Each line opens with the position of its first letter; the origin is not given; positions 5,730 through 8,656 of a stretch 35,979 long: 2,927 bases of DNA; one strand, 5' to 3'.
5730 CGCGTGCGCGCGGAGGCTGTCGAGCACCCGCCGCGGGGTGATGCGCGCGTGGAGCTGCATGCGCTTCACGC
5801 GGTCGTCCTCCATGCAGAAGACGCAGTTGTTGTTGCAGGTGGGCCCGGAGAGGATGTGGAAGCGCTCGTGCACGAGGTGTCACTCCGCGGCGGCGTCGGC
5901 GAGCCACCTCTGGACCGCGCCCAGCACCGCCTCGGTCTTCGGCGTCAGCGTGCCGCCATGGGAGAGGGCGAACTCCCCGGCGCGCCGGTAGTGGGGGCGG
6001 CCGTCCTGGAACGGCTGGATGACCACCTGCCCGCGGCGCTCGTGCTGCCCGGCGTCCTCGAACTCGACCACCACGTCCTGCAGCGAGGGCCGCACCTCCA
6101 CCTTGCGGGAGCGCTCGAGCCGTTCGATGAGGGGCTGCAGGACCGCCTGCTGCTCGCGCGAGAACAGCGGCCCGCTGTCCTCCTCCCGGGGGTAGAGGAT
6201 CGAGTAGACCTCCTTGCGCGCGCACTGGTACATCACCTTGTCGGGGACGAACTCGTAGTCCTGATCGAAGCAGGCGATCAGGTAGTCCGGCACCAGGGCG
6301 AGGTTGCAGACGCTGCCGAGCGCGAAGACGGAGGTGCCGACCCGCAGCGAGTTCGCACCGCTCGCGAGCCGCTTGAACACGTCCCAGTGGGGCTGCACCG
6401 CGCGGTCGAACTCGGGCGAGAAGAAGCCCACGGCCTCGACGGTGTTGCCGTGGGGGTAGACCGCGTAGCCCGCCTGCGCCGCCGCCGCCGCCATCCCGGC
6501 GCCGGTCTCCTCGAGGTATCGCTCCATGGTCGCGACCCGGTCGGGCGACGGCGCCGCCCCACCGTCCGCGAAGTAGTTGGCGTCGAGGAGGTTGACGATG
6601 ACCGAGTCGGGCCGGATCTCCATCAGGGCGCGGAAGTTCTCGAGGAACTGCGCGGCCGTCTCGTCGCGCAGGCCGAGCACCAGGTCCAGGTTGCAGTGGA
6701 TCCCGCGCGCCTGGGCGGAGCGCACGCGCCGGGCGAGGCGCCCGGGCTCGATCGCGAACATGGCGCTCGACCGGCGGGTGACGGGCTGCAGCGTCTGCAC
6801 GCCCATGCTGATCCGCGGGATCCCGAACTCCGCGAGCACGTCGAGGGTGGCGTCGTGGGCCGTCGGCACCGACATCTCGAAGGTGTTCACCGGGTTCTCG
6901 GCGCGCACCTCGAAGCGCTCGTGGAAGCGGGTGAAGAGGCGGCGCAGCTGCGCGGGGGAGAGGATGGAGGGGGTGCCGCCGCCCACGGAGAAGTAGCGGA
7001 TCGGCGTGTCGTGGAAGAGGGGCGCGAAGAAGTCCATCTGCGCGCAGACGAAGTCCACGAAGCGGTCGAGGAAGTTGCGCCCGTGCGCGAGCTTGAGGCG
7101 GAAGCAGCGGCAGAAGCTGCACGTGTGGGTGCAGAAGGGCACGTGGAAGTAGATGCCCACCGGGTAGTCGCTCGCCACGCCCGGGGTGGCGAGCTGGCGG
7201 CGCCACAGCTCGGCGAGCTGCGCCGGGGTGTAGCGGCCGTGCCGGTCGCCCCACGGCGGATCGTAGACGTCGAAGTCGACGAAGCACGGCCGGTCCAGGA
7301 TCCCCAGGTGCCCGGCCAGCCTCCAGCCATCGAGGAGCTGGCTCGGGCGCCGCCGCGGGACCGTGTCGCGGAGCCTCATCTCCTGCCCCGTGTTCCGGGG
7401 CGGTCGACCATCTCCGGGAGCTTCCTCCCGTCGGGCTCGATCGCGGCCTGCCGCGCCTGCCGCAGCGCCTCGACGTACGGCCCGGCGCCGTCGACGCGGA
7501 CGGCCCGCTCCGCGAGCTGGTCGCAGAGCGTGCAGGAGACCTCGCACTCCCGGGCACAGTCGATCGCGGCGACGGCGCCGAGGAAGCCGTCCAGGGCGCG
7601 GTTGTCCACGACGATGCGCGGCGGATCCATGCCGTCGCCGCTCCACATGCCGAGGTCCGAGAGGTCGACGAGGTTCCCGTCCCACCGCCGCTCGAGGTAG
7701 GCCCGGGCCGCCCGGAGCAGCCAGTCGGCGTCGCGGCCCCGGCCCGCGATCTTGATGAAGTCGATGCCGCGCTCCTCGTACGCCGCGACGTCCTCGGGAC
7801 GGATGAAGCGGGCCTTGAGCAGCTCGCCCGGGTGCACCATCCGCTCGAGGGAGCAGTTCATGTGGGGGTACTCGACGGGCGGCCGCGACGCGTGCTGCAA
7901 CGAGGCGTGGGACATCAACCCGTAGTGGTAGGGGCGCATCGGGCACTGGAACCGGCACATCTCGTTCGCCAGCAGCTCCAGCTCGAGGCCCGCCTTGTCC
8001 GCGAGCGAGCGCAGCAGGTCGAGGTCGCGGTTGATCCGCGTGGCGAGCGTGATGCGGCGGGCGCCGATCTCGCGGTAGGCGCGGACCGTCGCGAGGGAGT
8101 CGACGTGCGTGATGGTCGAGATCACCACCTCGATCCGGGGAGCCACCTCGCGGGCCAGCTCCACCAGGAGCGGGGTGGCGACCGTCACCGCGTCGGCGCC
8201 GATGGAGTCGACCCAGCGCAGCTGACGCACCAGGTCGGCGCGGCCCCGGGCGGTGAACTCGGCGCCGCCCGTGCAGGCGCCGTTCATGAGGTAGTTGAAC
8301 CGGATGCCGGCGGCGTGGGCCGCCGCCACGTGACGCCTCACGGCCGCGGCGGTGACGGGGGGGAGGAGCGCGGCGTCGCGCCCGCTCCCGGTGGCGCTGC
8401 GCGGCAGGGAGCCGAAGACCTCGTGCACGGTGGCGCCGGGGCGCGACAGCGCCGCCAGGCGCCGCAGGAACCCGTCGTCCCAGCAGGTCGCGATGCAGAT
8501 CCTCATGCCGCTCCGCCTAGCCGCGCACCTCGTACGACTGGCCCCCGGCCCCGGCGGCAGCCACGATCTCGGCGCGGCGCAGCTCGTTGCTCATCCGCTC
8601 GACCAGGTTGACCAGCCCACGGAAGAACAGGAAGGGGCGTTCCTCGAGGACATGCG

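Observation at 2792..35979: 33-kb island made almost entirely of Fe-S/radical enzymes: 12 radical-SAM(-like) genes, a nitrogenase-like reductase and 3 U32 proteins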

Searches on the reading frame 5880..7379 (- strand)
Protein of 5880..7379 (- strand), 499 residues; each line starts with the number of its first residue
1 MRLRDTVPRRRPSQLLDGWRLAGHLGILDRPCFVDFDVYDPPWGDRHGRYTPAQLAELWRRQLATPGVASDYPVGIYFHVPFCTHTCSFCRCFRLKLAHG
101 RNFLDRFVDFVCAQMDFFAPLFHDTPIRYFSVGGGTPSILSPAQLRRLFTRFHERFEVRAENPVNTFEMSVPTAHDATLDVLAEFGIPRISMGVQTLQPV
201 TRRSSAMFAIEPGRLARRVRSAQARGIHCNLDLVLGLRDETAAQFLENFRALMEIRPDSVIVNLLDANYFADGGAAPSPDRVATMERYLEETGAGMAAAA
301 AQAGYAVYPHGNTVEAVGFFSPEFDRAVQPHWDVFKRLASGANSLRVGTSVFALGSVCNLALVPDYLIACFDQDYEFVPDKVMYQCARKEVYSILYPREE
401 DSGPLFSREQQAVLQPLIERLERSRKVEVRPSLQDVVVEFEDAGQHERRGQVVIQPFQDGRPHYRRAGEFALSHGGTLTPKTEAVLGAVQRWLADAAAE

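Call 6: search_protein_families(library=pfam, proteins=[window:5880-7379:-], max_evalue=0.01)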
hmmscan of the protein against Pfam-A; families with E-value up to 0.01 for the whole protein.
window:5880-7379:- (499 aa): 1 family
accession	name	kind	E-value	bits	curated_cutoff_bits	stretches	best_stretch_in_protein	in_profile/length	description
PF04055.27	Radical_SAM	-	2.2e-11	44.7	29.5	1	78-249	2-163/166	Radical SAM superfamily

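Call 9: search_protein_families(library=ncbifam, proteins=[window:5880-7379:-], max_evalue=0.001)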
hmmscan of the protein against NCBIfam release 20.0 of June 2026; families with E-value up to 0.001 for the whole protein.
window:5880-7379:- (499 aa): 15 families
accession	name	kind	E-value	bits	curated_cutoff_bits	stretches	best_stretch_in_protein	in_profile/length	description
NF006067.1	PRK08208.1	equivalog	1.2e-30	106.9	380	1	73-260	35-222/427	STM4012 family radical SAM protein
TIGR00538.1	hemN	equivalog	7.8e-28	97.5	324.95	1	70-262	46-237/454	oxygen-independent coproporphyrinogen III oxidase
TIGR04107.1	rSAM_HutW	equivalog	1.7e-25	89.8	400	1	49-260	18-225/419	heme anaerobic degradation radical SAM methyltransferase ChuW/HutW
TIGR03994.1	rSAM_HemZ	equivalog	2.2e-23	83.1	321.4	1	74-265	85-276/401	coproporphyrinogen dehydrogenase HemZ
NF006064.0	PRK08207.2-2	equivalog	3.4e-18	65.9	504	1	74-265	145-338/465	coproporphyrinogen III oxidase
TIGR00539.1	hemN_rel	equivalog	1.7e-16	60.3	205.4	1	76-258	3-182/361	radical SAM family heme chaperone HemW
NF006061.0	PRK08207.1-4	equivalog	1.3e-13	50.6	702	1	72-265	172-368/501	coproporphyrinogen III oxidase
NF004567.0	PRK05904.1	equivalog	2.1e-10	40.4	355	1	76-198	9-125/353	coproporphyrinogen III oxidase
NF005133.0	PRK06582.1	equivalog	5.2e-10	38.9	597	1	74-199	12-134/390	coproporphyrinogen III oxidase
NF006060.0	PRK08207.1-3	equivalog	5.4e-10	38.6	653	1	73-263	149-342/477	coproporphyrinogen III oxidase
NF006066.0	PRK08207.2-5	equivalog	2.6e-09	36.2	1117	1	74-266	191-385/518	coproporphyrinogen III oxidase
NF006062.0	PRK08207.1-5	equivalog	2.6e-08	33.1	1007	1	74-263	149-341/476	coproporphyrinogen III oxidase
NF006059.0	PRK08207.1-1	equivalog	6.9e-08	31.6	1012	1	74-265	172-366/496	coproporphyrinogen III oxidase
NF006385.0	PRK08629.1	equivalog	2.2e-07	30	355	1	70-260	49-231/439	coproporphyrinogen III oxidase family protein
NF006063.0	PRK08207.2-1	equivalog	2e-05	23.4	1074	1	74-265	193-386/518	coproporphyrinogen III oxidase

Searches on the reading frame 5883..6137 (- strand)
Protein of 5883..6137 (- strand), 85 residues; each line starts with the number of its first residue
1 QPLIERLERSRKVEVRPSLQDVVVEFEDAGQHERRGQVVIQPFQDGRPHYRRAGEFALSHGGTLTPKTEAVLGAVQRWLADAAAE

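Call 28: search_protein_representatives(alignment_id=A1)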
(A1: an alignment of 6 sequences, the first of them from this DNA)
Query: 6 sequences, 97 profile positions. Proteins with E-value up to 0.001 (for the whole library): 36; up to 1e-10: 6; up to 1e-30: 0. The best 36 are listed.
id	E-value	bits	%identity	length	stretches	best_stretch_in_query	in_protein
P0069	2.6e-18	81.9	-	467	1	1-89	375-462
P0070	1.6e-17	79.3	-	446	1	1-97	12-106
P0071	7.9e-14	67.5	-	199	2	25-92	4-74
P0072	1.4e-13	66.7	-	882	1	1-89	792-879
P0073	1.8e-13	66.3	-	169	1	2-93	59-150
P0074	2.7e-13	65.8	-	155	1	2-87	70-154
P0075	1.6e-10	56.9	-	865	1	1-95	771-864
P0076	2.4e-10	56.3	-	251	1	2-91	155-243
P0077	6.7e-10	54.9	-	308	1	2-87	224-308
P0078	1.7e-09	53.6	-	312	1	4-90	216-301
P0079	1.2e-08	50.9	-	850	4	51-88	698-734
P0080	1.7e-08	50.4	-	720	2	24-88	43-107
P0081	4.3e-08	49.1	-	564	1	7-95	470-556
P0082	4.8e-08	49.0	-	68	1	25-89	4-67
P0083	1.1e-07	47.8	-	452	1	3-85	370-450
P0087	2.8e-06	43.3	-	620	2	19-89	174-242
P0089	8.0e-06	41.8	-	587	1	2-86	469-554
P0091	2.4e-05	40.3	-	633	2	24-89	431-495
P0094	4.4e-05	39.5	-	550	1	10-92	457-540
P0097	7.2e-05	38.8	-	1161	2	12-92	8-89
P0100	1.8e-04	37.5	-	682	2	22-92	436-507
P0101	1.8e-04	37.5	-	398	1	4-88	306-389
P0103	2.8e-04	36.9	-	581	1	33-93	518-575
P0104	7.3e-04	35.6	-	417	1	30-95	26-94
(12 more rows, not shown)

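Call 30: search_protein_families(library=pfam, alignment_id=A2, max_evalue=0.001)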
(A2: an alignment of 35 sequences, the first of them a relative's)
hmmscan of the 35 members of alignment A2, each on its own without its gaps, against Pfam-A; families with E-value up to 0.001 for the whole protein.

A. member 1, P0069 (467 aa): 1 family
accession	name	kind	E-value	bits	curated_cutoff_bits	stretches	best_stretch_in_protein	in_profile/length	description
PF01136.24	Peptidase_U32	-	4e-26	92.2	22.4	1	88-191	3-105/233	Peptidase family U32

B. families by the number of members that match (of 35 scanned): 24 families
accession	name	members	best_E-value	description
PF04055.27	Radical_SAM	13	4e-29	Radical SAM superfamily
PF00148.24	Oxidored_nitro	4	5.8e-25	Nitrogenase component 1 type Oxidoreductase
PF02310.24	B12-binding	3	1.5e-14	B12 binding domain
PF01136.24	Peptidase_U32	2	4e-26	Peptidase family U32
PF24972.1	GBD_ATRN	1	2.4e-40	Attractin GBD-like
PF25021.1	TEN_NHL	1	1.7e-19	Teneurin NHL domain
PF17766.7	fn3_6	1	8.7e-19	Fibronectin type-III domain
PF18962.6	Por_Secre_tail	1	1.2e-15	Secretion system C-terminal sorting domain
PF03171.26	2OG-FeII_Oxy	1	3.7e-15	2OG-Fe(II) oxygenase superfamily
PF01436.27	NHL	1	4.2e-15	NHL repeat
PF02974.19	Inh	1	8.5e-13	Protease inhibitor Inh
PF18676.6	MBG_2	1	1e-11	MBG domain (YGX type)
PF14226.12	DIOX_N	1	3e-10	non-haem dioxygenase in morphine synthesis N-terminal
PF04820.20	Trp_halogenase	1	4.4e-06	Tryptophan halogenase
PF22429.2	HutF_N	1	8e-06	Formimidoylglutamate deiminase HutF, N-terminal domain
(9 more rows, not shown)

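Call 88: search_protein_families(library=pfam, proteins=[P0101, P0104, P0094, P0089, P0081, P0103, P0100, P0091, P0087, P0097], max_evalue=0.001)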
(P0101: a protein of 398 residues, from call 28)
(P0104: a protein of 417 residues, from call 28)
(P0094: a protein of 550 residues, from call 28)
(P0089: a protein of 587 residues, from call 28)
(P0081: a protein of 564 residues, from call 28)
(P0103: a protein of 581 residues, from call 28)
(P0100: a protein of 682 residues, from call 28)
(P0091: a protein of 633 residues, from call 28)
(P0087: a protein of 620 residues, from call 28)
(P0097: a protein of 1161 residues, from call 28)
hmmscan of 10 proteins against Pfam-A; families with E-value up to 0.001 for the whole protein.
P0101 (398 aa): 2 families
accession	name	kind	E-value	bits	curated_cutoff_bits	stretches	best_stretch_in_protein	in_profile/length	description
PF03171.26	2OG-FeII_Oxy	-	3.7e-15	56.5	23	1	170-248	18-97/101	2OG-Fe(II) oxygenase superfamily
PF14226.12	DIOX_N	-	3e-10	41.2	27.3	1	20-81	14-75/117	non-haem dioxygenase in morphine synthesis N-terminal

P0104 (417 aa): 1 family
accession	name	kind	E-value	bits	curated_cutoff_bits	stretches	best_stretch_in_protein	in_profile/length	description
PF04055.27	Radical_SAM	-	1.8e-21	77.4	29.5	1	134-289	3-161/166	Radical SAM superfamily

P0094 (550 aa): 2 families
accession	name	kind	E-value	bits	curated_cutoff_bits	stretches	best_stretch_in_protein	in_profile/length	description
PF04055.27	Radical_SAM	-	6.2e-17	62.7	29.5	1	202-361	4-158/166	Radical SAM superfamily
PF02310.24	B12-binding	-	4.9e-12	46.2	32.1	1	29-130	18-120/121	B12 binding domain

P0089 (587 aa): 2 families
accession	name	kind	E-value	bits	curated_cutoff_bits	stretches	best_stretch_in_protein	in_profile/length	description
PF04055.27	Radical_SAM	-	6e-21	75.8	29.5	1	195-356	2-165/166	Radical SAM superfamily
PF02310.24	B12-binding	-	1.5e-14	54.3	32.1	1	38-137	24-120/121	B12 binding domain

P0081 (564 aa): 3 families
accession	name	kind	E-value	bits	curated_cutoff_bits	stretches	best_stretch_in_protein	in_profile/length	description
PF02310.24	B12-binding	-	2e-14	53.9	32.1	1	31-132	22-120/121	B12 binding domain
PF04055.27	Radical_SAM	-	3.2e-12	47.4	29.5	1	190-349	2-165/166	Radical SAM superfamily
PF19864.5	Radical_SAM_N2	-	0.00098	19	29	0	84-141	80-130/151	Radical SAM proteins, N-terminal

P0103 (581 aa): 1 family
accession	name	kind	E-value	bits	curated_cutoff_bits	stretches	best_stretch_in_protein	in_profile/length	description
PF04055.27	Radical_SAM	-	0.00028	21.6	29.5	1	216-374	2-159/166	Radical SAM superfamily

P0100 (682 aa): 1 family
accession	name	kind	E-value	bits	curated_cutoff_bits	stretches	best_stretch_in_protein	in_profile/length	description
PF04820.20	Trp_halogenase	-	4.4e-06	26.3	21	0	207-346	248-372/458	Tryptophan halogenase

P0091 (633 aa): 1 family
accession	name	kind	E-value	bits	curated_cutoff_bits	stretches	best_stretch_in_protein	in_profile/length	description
PF04055.27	Radical_SAM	-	1.8e-10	41.7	29.5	1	79-243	1-157/166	Radical SAM superfamily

P0087 (620 aa): 1 family
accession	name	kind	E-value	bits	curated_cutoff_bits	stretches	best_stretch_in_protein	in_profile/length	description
PF00148.24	Oxidored_nitro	-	8.1e-19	68.2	28.6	1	357-549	44-246/399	Nitrogenase component 1 type Oxidoreductase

P0097 (1161 aa): 2 families
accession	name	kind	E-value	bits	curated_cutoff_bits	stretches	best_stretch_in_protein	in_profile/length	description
PF00148.24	Oxidored_nitro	-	3.7e-23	82.5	28.6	1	201-568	36-397/399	Nitrogenase component 1 type Oxidoreductase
PF04055.27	Radical_SAM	-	1.9e-07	31.9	29.5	1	845-1016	9-165/166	Radical SAM superfamily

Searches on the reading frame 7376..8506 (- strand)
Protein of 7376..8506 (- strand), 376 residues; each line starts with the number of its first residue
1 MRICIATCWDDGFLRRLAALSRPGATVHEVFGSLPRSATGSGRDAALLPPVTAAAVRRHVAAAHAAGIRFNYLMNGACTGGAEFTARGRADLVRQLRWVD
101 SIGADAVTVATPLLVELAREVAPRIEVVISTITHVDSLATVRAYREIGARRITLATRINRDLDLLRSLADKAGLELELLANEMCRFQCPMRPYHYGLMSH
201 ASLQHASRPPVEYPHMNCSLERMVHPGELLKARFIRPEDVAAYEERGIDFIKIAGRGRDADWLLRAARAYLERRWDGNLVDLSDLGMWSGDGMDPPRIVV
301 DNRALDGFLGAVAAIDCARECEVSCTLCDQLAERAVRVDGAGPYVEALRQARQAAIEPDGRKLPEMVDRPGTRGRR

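Call 6: search_protein_families(library=pfam, proteins=[window:7376-8506:-], max_evalue=0.01)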
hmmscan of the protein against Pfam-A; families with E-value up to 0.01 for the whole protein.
window:7376-8506:- (376 aa): 1 family
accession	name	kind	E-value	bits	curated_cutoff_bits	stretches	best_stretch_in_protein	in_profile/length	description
PF01136.24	Peptidase_U32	-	2.4e-16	60.2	22.4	1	92-180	4-90/233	Peptidase family U32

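Call 9: search_protein_families(library=ncbifam, proteins=[window:7376-8506:-], max_evalue=0.001)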
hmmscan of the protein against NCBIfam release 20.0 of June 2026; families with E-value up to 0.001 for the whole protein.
window:7376-8506:- (376 aa): 1 family
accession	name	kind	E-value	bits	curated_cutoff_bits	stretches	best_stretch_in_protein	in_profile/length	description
NF011996.0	PRK15452.1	equivalog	0.00011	21.2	534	1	59-158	52-145/449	prephenate-dependent tRNA uridine(34) hydroxylase TrhP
